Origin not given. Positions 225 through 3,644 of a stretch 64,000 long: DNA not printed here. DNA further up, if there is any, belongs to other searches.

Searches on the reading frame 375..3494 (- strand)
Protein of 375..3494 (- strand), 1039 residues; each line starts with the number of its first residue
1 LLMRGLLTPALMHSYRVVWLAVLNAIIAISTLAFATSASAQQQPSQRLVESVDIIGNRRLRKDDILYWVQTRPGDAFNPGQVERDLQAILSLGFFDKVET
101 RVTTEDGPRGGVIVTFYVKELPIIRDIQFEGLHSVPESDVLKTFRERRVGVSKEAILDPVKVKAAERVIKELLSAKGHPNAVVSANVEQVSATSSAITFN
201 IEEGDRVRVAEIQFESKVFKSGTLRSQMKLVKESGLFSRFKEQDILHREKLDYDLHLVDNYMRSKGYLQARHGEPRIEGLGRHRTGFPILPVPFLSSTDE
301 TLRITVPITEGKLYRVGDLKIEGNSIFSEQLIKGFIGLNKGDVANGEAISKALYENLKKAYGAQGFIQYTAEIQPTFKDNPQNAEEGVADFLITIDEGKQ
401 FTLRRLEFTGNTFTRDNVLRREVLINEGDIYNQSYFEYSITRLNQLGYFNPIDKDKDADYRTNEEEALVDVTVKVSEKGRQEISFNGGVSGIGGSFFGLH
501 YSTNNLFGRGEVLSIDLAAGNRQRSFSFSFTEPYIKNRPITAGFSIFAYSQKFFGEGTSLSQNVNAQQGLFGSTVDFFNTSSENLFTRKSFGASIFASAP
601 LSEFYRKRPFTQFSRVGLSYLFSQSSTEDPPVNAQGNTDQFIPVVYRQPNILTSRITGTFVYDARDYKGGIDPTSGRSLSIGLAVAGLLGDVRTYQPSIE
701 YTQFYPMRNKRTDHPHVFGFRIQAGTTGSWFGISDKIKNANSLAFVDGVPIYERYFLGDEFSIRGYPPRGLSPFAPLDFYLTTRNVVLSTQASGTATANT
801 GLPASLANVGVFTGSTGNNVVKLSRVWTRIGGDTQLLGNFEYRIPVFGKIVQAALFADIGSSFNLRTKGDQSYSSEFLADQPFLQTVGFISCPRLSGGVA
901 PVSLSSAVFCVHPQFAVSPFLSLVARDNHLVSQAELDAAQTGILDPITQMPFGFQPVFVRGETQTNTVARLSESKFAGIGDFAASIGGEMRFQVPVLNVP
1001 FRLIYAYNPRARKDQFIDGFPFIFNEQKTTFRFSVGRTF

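Call 17: search_protein_families(library=pfam, proteins=[window:375-3494:-], max_evalue=0.01)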
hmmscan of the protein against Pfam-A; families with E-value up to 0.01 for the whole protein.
window:375-3494:- (1039 aa): 3 families
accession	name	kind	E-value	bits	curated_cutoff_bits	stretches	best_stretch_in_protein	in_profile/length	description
PF07244.20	POTRA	-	2.2e-54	182.5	21.3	5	49-120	3-78/79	Surface antigen variable number repeat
PF01103.29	Omp85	-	1.6e-33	117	24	1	505-877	1-276/325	Omp85 superfamily domain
PF25282.1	POTRA1_3_Toc75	-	4e-09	37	27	1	62-120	41-99/99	Toc75-like, POTRA domain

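Call 18: search_protein_families(library=ncbifam, proteins=[window:375-3494:-], max_evalue=0.01)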
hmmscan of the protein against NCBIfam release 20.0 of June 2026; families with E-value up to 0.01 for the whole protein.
window:375-3494:- (1039 aa): 6 families
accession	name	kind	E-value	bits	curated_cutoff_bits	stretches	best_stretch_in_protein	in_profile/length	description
TIGR03303.1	OM_YaeT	equivalog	8.8e-117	391.4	297.15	1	49-875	3-693/741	outer membrane protein assembly factor BamA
NF008287.0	PRK11067.1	subfamily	1.8e-46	158.9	1181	1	29-775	8-671/802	outer membrane protein assembly factor BamA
NF052279.1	lipo_TamL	exception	5.7e-26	91.2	400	3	405-520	263-379/747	translocation and assembly module lipoprotein TamL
NF058613.1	OMPAssmBamADein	equivalog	5e-16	57.8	1050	2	319-524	336-528/857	outer membrane protein assembly factor BamA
TIGR00992.1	3a0901s03IAP75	subfamily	4e-14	51.8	1163.25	2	413-544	284-432/718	IAP75 family chloroplast envelope protein translocase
NF047950.2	ATportTamA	equivalog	3.1e-12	45.9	625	1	301-537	83-314/569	autotransporter assembly complex protein TamA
